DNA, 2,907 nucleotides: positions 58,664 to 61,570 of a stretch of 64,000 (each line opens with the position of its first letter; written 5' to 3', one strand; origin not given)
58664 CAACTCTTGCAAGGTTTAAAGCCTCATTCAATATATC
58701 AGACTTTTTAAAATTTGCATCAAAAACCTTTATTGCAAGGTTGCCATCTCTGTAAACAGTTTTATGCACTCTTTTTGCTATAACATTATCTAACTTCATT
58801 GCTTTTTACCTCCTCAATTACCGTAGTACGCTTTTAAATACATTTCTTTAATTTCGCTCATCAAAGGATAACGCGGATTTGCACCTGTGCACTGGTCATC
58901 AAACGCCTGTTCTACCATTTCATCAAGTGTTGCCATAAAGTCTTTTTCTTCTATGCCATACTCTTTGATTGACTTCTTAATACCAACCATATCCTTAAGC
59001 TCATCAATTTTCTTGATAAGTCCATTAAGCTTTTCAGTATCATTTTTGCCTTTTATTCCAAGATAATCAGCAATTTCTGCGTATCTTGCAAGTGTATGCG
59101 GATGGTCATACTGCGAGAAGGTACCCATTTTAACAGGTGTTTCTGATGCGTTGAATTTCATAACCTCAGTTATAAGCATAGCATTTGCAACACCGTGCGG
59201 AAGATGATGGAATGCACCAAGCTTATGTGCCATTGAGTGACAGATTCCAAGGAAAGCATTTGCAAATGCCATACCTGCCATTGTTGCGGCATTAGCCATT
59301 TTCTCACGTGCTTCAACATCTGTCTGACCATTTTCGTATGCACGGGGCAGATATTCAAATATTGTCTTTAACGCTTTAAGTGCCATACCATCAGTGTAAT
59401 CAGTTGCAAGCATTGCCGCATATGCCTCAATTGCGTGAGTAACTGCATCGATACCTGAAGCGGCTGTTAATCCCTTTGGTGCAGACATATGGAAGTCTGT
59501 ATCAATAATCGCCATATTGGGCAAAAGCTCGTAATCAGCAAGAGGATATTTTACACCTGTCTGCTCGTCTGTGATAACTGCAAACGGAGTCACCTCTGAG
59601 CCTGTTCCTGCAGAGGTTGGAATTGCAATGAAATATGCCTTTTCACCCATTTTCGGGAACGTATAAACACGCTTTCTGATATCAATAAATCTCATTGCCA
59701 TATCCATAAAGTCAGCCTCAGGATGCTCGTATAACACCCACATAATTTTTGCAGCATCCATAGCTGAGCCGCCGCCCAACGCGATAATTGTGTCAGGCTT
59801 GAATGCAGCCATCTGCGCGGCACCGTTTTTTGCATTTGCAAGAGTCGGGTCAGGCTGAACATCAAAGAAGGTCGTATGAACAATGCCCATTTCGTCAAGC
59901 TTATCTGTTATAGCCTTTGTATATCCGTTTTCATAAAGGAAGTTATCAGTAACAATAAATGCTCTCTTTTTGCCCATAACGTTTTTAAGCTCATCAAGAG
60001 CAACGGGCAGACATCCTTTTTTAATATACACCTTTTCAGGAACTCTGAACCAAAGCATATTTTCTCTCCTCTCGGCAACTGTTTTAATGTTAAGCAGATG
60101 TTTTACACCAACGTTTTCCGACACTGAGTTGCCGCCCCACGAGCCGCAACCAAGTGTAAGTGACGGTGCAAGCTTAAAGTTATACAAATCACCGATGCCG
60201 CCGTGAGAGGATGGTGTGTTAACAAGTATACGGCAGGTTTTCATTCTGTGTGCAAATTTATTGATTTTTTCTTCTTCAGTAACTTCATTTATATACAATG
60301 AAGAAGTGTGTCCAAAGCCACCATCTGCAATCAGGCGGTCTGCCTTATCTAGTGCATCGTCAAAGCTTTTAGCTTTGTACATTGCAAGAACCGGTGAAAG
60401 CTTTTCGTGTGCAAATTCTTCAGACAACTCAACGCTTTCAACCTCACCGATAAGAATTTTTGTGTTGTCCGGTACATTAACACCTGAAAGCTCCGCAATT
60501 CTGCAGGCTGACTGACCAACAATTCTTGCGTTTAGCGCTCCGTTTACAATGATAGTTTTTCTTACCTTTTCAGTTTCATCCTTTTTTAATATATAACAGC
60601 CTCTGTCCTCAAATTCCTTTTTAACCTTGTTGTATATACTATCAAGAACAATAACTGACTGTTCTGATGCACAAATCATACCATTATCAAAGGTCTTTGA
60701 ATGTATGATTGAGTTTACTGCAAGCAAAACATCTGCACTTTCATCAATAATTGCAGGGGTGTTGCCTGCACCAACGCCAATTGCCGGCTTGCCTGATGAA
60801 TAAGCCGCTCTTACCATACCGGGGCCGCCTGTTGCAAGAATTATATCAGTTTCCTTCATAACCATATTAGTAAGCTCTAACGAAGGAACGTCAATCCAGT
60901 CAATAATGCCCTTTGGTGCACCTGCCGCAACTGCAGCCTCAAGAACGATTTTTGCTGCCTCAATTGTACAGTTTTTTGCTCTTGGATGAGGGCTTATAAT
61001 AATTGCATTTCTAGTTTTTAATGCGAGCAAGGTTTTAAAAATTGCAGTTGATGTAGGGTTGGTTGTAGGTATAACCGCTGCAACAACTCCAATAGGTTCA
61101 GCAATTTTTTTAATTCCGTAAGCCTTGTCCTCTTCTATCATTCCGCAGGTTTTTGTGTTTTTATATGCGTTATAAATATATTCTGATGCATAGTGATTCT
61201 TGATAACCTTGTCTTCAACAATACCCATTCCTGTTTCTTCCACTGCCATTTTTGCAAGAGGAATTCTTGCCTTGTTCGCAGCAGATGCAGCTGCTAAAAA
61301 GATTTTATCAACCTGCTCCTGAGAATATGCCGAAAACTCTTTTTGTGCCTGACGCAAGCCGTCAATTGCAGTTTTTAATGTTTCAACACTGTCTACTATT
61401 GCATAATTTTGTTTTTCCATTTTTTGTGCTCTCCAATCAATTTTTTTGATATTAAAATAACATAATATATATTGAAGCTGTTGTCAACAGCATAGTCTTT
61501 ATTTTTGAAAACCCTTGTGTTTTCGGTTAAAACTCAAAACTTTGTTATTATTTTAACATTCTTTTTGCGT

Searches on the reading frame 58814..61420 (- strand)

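Call 74: search_protein_families(library=ncbifam, proteins=[window:58814-61420:-], max_evalue=0.00001)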
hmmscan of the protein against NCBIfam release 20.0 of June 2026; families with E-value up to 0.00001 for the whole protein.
window:58814-61420:- (868 aa): 45 families (the best 25 are shown)
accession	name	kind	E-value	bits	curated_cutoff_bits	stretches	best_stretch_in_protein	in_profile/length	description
NF010378.0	PRK13805.1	equivalog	0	1402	951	1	5-867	6-866/872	bifunctional acetaldehyde-CoA/alcohol dehydrogenase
TIGR02518.1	EutH_ACDH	equivalog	4.5e-158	527.1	620.1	1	11-450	6-443/488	acetaldehyde dehydrogenase (acetylating)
NF047625.1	AcylSulfactDhSauS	equivalog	7.7e-110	367.8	600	1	15-451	6-443/464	acylating sulfoacetaldehyde dehydrogenase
TIGR02638.1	lactal_redase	equivalog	9.4e-89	297.8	523.15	1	459-861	5-379/379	lactaldehyde reductase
NF007911.0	PRK10624.1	equivalog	2.9e-82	276.6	537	1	464-865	11-382/382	lactaldehyde reductase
NF041833.1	Fe_ADH_ErcA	equivalog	8.7e-79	265.4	550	1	461-864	9-381/382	alcohol dehydrogenase-like regulatory protein ErcA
NF011927.0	PRK15398.1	subfamily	5.1e-77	259.5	403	1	13-407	36-423/465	aldehyde dehydrogenase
NF053866.1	CholDhdGbsBBac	equivalog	1e-67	228.5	550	1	450-865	4-391/392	choline dehydrogenase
NF011998.0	PRK15454.1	equivalog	1.1e-67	228.4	556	1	458-863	24-393/395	ethanolamine utilization ethanol dehydrogenase EutG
NF007363.0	PRK09860.1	equivalog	5.9e-66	223.1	581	1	466-862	14-380/383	L-threonine dehydrogenase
NF058672.1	4HyButDHCUPNE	equivalog_domain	1.8e-58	198.5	500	1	465-861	11-374/378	4-hydroxybutyrate dehydrogenase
TIGR03405.1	Phn_Fe-ADH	equivalog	8.9e-56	189.2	423.7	1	473-839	12-347/355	iron-containing alcohol dehydrogenase PsrA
NF050025.1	SulfAcetaldRedSarD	equivalog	6.4e-54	183.3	700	1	464-861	11-381/385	sulfoacetaldehyde reductase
TIGR04266.1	NDMA_methanol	equivalog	2.3e-28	99.2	625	1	479-759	34-305/420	NDMA-dependent methanol dehydrogenase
NF040648.1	lactal_redase_Meth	equivalog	2.4e-19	69.7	650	1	11-404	31-425/463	lactaldehyde dehydrogenase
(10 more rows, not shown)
